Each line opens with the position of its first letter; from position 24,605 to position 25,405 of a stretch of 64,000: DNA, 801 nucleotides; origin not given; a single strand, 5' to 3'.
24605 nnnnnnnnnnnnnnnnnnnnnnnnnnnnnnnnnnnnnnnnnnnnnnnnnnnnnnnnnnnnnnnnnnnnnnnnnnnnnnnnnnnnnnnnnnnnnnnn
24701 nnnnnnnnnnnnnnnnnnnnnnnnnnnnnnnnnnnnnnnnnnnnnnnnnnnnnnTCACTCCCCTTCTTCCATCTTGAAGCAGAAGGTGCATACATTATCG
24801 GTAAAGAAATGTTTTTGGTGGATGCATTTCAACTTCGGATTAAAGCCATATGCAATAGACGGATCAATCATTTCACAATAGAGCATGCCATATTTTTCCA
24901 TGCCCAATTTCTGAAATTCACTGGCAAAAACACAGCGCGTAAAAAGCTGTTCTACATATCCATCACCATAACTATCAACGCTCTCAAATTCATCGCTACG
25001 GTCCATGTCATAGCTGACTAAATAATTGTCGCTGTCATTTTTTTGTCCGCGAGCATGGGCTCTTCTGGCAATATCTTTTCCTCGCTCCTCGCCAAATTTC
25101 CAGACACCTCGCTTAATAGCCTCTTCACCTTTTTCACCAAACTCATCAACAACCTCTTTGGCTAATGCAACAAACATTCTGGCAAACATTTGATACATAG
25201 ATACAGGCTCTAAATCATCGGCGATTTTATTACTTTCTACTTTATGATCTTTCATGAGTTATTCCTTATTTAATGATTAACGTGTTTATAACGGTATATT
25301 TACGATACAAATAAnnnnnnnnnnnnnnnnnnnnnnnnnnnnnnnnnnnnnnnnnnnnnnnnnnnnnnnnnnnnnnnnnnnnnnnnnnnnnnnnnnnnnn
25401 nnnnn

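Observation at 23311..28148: Sigma54-dependent operon combining a CyuA-like cysteine desulfidase with an N-carbamoyl-amino-acid amidohydrolase, a Cys-rich protein and two membrane proteins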

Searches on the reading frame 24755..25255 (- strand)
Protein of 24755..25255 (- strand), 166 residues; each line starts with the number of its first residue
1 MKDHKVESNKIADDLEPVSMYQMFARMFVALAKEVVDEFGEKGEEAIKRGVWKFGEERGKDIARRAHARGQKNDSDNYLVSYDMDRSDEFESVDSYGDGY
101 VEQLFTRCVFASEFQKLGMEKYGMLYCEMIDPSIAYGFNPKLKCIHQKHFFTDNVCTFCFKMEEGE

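Call 4: search_protein_families(library=pfam, proteins=[window:24755-25255:-], max_evalue=0.01)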
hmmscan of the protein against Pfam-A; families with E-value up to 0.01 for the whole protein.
window:24755-25255:- (166 aa): 1 family
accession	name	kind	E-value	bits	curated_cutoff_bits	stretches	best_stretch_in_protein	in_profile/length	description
PF14196.11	ATC_hydrolase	-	2.2e-21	77.6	28.1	1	21-160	2-145/145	L-2-amino-thiazoline-4-carboxylic acid hydrolase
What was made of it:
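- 24755..25255 (-): PF14196 ATC-hydrolase-family protein with a V4R/HNOB-like fold and three invariant Cys (C108, C127, C156); predicted thiazoline ring-opening enzyme. Pfam E 2e-21 (call 4).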

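Call 5: search_protein_families(library=ncbifam, proteins=[window:24755-25255:-], max_evalue=0.01)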
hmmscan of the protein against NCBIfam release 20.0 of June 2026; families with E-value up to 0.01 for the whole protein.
window:24755-25255:- (166 aa): 0 families

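Call 9: find_encoding_contigs(protein=window:24755-25255:-, flank=10000, max_places=6)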
Protein window:24755-25255:- (166 aa): 23 contigs read that carry it; 6 places shown.
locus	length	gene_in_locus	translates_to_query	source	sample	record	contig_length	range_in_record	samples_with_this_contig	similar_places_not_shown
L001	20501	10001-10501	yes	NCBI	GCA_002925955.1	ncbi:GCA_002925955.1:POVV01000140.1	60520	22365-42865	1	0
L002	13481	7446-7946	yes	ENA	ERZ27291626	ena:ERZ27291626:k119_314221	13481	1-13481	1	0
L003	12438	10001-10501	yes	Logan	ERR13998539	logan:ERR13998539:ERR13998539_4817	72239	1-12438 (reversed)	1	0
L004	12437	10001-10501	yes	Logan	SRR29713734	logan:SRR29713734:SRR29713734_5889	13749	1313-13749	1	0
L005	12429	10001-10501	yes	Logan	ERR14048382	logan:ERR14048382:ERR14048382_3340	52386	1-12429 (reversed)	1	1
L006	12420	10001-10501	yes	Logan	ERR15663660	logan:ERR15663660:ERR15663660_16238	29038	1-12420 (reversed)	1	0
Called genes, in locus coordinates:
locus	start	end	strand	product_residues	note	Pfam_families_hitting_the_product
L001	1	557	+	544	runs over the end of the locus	PF03446:NAD_binding_2, PF00393:6PGD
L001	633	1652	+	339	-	PF00106:adh_short, PF01073:3Beta_HSD, PF01370:Epimerase, PF02719:Polysacc_synt_2, PF04321:RmlD_sub_bind, PF05368:NmrA (weak), PF08659:KR (weak), PF16363:GDP_Man_Dehyd, +1 more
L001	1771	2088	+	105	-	PF04363:DUF496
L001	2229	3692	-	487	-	PF02378:PTS_EIIC, PF00367:PTS_EIIB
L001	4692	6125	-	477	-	PF01078:Mg_chelatase (faint), PF00158:Sigma54_activat, PF14532:Sigma54_activ_2, PF00004:AAA (weak), PF07724:AAA_2 (weak), PF25601:AAA_lid_14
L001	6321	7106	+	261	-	PF12833:HTH_18, PF00165:HTH_AraC (weak)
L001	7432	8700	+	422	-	PF03313:SDH_alpha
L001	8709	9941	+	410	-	PF04389:Peptidase_M28, PF01546:Peptidase_M20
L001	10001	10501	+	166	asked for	PF14196:ATC_hydrolase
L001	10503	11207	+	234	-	PF16481:DUF5058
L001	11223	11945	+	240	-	-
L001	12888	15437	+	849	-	PF02743:dCache_1, PF22673:MCP-like_PDC_1, PF00990:GGDEF, PF00563:EAL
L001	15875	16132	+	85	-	PF04014:MazE_antitoxin (faint)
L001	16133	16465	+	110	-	PF02452:PemK_toxin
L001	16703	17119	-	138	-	-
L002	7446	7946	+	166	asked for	PF14196:ATC_hydrolase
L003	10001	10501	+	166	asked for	PF14196:ATC_hydrolase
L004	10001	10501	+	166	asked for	PF14196:ATC_hydrolase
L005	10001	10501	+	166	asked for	PF14196:ATC_hydrolase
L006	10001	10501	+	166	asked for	PF14196:ATC_hydrolase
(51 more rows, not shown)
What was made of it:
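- Checked: Gene callers start it at MTEQ, 1 nt after the preceding stop (call 9).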

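Call 10: find_homologous_proteins(query=window:24755-25255:-, max_evalue=0.001)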
Query window:24755-25255:- (166 aa): 53 proteins with E <= 0.001 among 63 candidates.
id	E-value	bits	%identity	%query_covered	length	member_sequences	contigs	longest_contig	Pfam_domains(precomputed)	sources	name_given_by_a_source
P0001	1.2e-94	333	88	98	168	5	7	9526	PF14196.12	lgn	-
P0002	1.1e-92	327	83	98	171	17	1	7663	PF14196.12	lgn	-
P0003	1.3e-89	317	85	98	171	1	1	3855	PF14196.12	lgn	-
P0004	3.1e-89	315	84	96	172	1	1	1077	PF14196.12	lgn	-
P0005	5.4e-88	311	80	99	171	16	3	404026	PF14196.12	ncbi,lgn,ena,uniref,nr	ncbi:L-2-amino-thiazoline-4-carboxylic acid hydrolase [uncultured Klebsiella sp.]|uniref:L-2-amino-t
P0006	6.1e-85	301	79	99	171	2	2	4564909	PF14196.12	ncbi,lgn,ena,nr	ncbi:hypothetical protein C7M52_02466 [Mixta theicola]|nr:L-2-amino-thiazoline-4-carboxylic acid hyd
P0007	6.9e-85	301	78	98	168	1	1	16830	PF14196.12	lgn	-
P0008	1.2e-84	301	78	98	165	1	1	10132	PF14196.12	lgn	-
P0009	3.9e-83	296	79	97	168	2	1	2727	PF14196.12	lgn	-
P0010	3.8e-82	292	78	96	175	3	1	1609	PF14196.12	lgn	-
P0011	4.6e-80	286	75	95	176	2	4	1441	PF14196.12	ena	-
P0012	6.6e-64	233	64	93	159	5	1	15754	PF14196.12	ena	-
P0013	6.8e-64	233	67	93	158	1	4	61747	PF14196.12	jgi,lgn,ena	-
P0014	2.2e-62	228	66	91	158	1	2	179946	PF14196.12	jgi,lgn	-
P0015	8.7e-60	220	64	90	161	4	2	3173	PF14196.12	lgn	-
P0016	5.7e-59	217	61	90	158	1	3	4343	PF14196.12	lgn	-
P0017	3.2e-58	215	60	90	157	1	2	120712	PF14196.12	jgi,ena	-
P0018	2.6e-56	208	58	93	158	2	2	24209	PF14196.12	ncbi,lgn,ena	-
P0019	4.5e-56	208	60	94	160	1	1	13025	PF14196.12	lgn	-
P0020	1.7e-55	206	59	92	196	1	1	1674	PF14196.12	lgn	-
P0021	8.5e-55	203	57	96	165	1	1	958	PF14196.12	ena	-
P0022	1.1e-54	203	59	91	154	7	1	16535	PF14196.12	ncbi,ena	-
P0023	6.0e-54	201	52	90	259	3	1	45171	PF14196.12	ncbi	-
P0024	8.2e-54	200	59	95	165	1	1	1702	PF14196.12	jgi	jgi:hypothetical protein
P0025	2.4e-53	199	51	93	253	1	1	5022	PF14196.12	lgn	-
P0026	5.0e-53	198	60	91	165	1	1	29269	PF14196.12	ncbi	ncbi:MAG: L-2-amino-thiazoline-4-carboxylic acid hydrolase [Ruminiclostridium sp.]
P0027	1.2e-52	196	52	92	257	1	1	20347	PF14196.12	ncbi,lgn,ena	ncbi:MAG TPA: L-2-amino-thiazoline-4-carboxylic acid hydrolase [Bacillaceae bacterium]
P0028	1.8e-52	196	57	95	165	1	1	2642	PF14196.12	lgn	-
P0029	1.1e-51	193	58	93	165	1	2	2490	PF14196.12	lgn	-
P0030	6.7e-51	191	56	89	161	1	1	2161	PF14196.12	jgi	-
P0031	1.7e-50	189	51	91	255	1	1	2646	PF14196.12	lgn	-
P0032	4.3e-49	185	56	91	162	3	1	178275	PF14196.12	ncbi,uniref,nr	ncbi:L-2-amino-thiazoline-4-carboxylic acid hydrolase [Gehongia tenuis]|uniref:L-2-amino-thiazoline-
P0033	2.9e-47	179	47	89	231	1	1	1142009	PF14196.12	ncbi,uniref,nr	ncbi:L-2-amino-thiazoline-4-carboxylic acid hydrolase [Salirhabdus salicampi]|uniref:L-2-amino-thiaz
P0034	6.3e-47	178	53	89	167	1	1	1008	PF14196.12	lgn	-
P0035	1.1e-46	177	55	89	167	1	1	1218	PF14196.12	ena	-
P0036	1.6e-46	177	51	91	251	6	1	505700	PF14196.12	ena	-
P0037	3.7e-46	175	54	89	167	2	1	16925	PF14196.12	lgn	-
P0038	3.8e-46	175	54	90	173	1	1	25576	PF14196.12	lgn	-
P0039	7.0e-46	174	52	89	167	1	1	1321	PF14196.12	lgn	-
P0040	2.8e-45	172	54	89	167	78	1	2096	PF14196.12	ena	-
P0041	5.4e-45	172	52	96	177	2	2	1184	PF14196.12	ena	-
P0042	1.5e-43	167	54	89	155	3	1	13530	PF14196.12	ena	-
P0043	5.0e-43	165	49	90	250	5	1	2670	PF14196.12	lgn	-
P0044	8.2e-42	161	49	99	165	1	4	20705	PF14196.12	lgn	-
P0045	9.6e-42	161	51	89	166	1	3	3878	PF14196.12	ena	-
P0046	2.5e-41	160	52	89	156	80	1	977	PF14196.12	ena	-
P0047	4.1e-41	159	52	90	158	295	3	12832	PF14196.12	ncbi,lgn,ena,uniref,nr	ncbi:L-2-amino-thiazoline-4-carboxylic acid hydrolase [uncultured Acidaminococcus sp.]|uniref:L-2-am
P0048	5.9e-40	155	51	89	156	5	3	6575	PF14196.12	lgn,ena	-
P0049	3.8e-39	153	51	89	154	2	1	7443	PF14196.12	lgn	-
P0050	6.0e-39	152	50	90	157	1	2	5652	PF14196.12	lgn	-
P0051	1.7e-36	144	51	87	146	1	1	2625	PF14196.12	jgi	-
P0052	4.6e-32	130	46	95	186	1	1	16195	PF14196.12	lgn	-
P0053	1.3e-22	99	36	89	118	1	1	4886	PF14196.12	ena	-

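Call 12: find_related_loci(query=A1, collection=genome_contigs, flank=10000)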
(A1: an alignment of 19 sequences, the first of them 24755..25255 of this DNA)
Query A1 (166 aa) in genome_contigs; peptide patterns used: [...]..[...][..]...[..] (x = any residue, [..] = any of these).
136 stretches matched a pattern; 134 encode a relative of the query (tblastn E <= 1e-3); the best 80 are kept; 80 distinct loci.
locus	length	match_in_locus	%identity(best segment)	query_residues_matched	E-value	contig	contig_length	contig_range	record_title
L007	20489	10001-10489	83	2-164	1e-95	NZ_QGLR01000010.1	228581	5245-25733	Gilliamella apicola strain ESL0182 Ga0133558_111, whole genome shotgun sequence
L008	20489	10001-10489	83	2-164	1e-95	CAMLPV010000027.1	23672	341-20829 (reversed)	MAG: uncultured Gilliamella sp. isolate SRR12181053_bin.8_metawrap_v1.3.0_MAG genome assembly, contig: ERZ12593183_302,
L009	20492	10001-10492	81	1-164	1e-91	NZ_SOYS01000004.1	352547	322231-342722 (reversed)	Cedecea colo strain ZA scaffold_3, whole genome shotgun sequence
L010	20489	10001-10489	82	1-163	4e-91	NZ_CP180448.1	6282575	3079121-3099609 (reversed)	Klebsiella sp. MISC125 chromosome, complete genome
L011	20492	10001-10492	79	1-164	5e-88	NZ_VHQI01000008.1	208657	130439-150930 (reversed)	Mixta tenebrionis strain BIT-26 Scaffold8, whole genome shotgun sequence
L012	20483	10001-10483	78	5-165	2e-85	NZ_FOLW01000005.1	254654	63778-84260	Pragia fontium DSM 5563 = ATCC 49100 strain DSM 5563, whole genome shotgun sequence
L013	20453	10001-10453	62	14-164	3e-63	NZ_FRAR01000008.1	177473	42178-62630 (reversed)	Desulforamulus aeronauticus DSM 10349, whole genome shotgun sequence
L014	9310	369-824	61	13-164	8e-61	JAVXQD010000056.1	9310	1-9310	MAG: Oscillospiraceae bacterium isolate CGS6M3-bin35 NODE_56_length_9310_cov_3.925810, whole genome shotgun sequence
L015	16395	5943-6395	59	14-164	8e-60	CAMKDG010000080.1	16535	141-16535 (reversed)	MAG: uncultured Desulfotomaculum sp. isolate SRR12377472_bin.7_metawrap_v1.3_MAG genome assembly, contig: SRR12377472_10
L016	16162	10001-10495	52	2-166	2e-53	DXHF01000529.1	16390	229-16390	MAG TPA_asm: Candidatus Paenibacillus intestinavium isolate CHK172-12487 CHK172__C350786_L16390_SAMEA104467486, whole ge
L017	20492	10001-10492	52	5-166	5e-52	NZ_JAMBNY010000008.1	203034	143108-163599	Paenibacillus camelliae strain TA 29 NODE_8_, whole genome shotgun sequence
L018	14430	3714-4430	52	15-166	2e-51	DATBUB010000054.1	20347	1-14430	MAG TPA_asm: Bacillaceae bacterium isolate SMAG_U7472 k141_267354, whole genome shotgun sequence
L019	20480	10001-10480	53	7-164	1e-51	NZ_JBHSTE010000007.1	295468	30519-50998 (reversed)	Paenibacillus septentrionalis strain PCU 280 GCM70027101_29, whole genome shotgun sequence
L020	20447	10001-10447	52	15-163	4e-51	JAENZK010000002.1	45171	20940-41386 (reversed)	MAG: Alkalihalobacillus macyae isolate BM5_bin.5 BM5_bin5_NODE_271_length_45171_cov_5.415751, whole genome shotgun seque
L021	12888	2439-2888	56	14-163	5e-51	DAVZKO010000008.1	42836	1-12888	MAG TPA_asm: Schaedlerella sp. isolate gSpreadC_ID_115 NODE_47_length_42836_cov_13.865758, whole genome shotgun sequence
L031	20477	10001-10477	52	9-164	6e-48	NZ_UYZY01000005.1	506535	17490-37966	Clostridium transplantifaecale strain Marseille-P8228, whole genome shotgun sequence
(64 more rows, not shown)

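Call 14: find_encoding_contigs(protein=P0005, flank=9000, max_places=2)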
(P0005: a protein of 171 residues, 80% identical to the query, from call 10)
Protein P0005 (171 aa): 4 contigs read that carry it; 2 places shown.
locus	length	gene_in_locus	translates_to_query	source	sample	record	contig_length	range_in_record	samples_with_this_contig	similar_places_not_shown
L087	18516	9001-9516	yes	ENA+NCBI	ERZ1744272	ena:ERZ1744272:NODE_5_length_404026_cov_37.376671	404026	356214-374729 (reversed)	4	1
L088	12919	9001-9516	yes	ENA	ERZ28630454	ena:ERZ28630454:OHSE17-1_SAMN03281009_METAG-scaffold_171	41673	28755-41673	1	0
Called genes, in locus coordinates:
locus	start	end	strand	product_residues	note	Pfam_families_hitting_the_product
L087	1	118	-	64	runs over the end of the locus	-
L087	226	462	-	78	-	PF13560:HTH_31, PF01381:HTH_3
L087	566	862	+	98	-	PF13693:HTH_35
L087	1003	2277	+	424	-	PF03825:Nuc_H_symport, PF07690:MFS_1, PF12832:MFS_1_like, PF07690:MFS_1 (weak)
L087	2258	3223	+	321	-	PF01156:IU_nuc_hydro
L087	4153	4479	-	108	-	PF05717:TnpB_IS66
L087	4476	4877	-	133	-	PF01527:HTH_Tnp_1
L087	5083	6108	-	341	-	PF13384:HTH_23 (weak), PF13551:HTH_29, PF13592:HTH_33, PF13358:DDE_3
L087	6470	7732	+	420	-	PF03313:SDH_alpha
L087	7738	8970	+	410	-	PF04389:Peptidase_M28, PF01546:Peptidase_M20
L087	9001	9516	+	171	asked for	PF14196:ATC_hydrolase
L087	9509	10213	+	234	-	PF16481:DUF5058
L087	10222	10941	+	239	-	-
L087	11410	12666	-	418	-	PF13356:Arm-DNA-bind_3, PF22022:Phage_int_M, PF00589:Phage_integrase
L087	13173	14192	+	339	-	PF08240:ADH_N, PF01262:AlaDh_PNT_C, PF00107:ADH_zinc_N, PF13602:ADH_zinc_N_2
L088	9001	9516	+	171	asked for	PF14196:ATC_hydrolase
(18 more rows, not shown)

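Call 15: find_encoding_contigs(protein=P0047, flank=9000, max_places=2)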
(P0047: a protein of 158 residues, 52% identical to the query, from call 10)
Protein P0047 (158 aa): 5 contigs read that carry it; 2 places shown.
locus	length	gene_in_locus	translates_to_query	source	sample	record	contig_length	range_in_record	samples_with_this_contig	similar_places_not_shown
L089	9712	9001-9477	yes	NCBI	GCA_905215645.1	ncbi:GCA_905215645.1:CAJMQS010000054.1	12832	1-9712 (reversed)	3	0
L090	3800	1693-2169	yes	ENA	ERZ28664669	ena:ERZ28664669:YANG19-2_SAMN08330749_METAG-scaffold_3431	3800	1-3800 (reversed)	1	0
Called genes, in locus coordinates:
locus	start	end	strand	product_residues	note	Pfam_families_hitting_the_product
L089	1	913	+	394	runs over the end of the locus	PF00155:Aminotran_1_2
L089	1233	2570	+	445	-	PF00309:Sigma54_AID, PF04963:Sigma54_CBD, PF04552:Sigma54_DBD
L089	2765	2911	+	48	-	-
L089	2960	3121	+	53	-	-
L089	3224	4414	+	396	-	PF00155:Aminotran_1_2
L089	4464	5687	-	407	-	PF04389:Peptidase_M28, PF01546:Peptidase_M20, PF07687:M20_dimer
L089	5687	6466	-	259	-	PF09339:HTH_IclR, PF01614:IclR_C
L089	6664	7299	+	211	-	PF01566:Nramp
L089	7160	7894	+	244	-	PF01566:Nramp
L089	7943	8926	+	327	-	PF00491:Arginase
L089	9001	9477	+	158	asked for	PF14196:ATC_hydrolase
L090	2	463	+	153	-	?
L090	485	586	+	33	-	-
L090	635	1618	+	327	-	PF00491:Arginase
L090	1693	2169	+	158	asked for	PF14196:ATC_hydrolase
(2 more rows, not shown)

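Call 16: find_encoding_contigs(protein=P0033, flank=9000, max_places=2)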
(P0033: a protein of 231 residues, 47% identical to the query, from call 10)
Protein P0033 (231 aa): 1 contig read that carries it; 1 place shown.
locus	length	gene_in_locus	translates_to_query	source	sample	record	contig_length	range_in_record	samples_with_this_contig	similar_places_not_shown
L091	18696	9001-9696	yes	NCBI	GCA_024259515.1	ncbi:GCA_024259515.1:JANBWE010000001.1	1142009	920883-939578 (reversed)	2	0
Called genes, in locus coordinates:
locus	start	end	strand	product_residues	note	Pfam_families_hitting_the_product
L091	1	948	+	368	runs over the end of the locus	PF02746:MR_MLE_N, PF26685:DUF8230_C, PF13378:MR_MLE_C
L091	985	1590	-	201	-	PF01613:Flavin_Reduct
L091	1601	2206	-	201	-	PF02230:Abhydrolase_2 (weak), PF12146:Hydrolase_4 (faint), PF01738:DLH, PF00326:Peptidase_S9 (faint), PF07859:Abhydrolase_3 (faint)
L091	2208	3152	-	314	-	PF00903:Glyoxalase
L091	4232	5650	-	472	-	PF03972:MmgE_PrpD_N, PF19305:MmgE_PrpD_C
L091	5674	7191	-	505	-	PF01970:TctA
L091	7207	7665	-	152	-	PF07331:TctB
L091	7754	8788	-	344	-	PF03401:TctC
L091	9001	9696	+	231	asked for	PF14196:ATC_hydrolase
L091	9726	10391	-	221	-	PF00072:Response_reg, PF08279:HTH_11 (weak), PF20714:HTH_64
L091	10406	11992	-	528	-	PF17203:sCache_3_2, PF00989:PAS, PF13188:PAS_8 (weak), PF08448:PAS_4 (weak), PF13426:PAS_9 (weak), PF14689:SPOB_a, PF02518:HATPase_c, PF14501:HATPase_c_5, +1 more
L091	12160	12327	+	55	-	-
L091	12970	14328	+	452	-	PF00209:SNF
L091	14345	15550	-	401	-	-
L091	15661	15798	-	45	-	PF27780:SASP_SspL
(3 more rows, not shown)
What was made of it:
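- Close PF14196 relatives (about 50% identity) also sit in other contexts: arginase-family plus Nramp plus IclR in Acidaminococcus, and TctABC plus PrpD in Salirhabdus (calls 15, 16). PF14196 relatives occur in several different enzyme contexts (calls 15, 16).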

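Call 17: search_solved_structures(query=window:24755-25255:-, max_evalue=10, show_alignments=1)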
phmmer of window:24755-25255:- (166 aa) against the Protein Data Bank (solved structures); distinct sequences matched with E-value up to 10: 2.
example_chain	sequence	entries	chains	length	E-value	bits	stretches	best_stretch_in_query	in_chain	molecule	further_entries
8z4h_A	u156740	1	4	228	1.1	12.7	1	56-99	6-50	Endoisopeptidase PeiR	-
8z4n_A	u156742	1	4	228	1.1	12.7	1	56-99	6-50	Endoisopeptidase PeiR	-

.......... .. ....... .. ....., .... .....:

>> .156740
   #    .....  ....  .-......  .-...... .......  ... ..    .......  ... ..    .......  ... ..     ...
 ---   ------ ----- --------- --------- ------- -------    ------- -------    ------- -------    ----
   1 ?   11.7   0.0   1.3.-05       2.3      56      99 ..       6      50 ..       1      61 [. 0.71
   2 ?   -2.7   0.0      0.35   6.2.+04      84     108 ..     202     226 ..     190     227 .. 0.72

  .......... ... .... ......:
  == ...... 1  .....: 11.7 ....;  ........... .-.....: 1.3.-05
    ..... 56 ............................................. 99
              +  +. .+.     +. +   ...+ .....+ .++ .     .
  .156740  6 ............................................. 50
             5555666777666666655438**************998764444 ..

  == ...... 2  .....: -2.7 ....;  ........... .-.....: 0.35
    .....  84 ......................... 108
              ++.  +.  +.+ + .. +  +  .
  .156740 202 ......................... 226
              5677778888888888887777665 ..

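Call 47: predict_structure(alignment_id=A1)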
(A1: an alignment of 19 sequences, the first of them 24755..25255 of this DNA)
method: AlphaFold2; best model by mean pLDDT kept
length: 166 residues; sequences in the alignment: 19
mean_pLDDT: 90.3   pTM: 0.83
mean pLDDT of the five models: 90.3, 89.7, 89.6, 88.8, 86.5
residues with pLDDT >= 90: 135; 70-90: 11; 50-70: 14; < 50: 6
segments of 3 or more residues with pLDDT < 50: 1-3
pLDDT, mean of each block of 10 residues (from residue 1): 49 72 96 98 98 98 97 96 77 94 95 96 97 98 95 95 79
secondary structure, 60 per line:
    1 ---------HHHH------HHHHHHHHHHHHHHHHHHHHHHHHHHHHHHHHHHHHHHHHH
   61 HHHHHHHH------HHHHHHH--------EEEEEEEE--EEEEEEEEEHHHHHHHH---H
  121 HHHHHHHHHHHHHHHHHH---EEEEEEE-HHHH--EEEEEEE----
elements in order: H10-13 H20-68 H75-81 E90-97 E100-108 H109-116 H120-138 E142-148 H150-153 E156-162
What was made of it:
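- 24755..25255 (-): AF2 pLDDT 90 (call 47).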
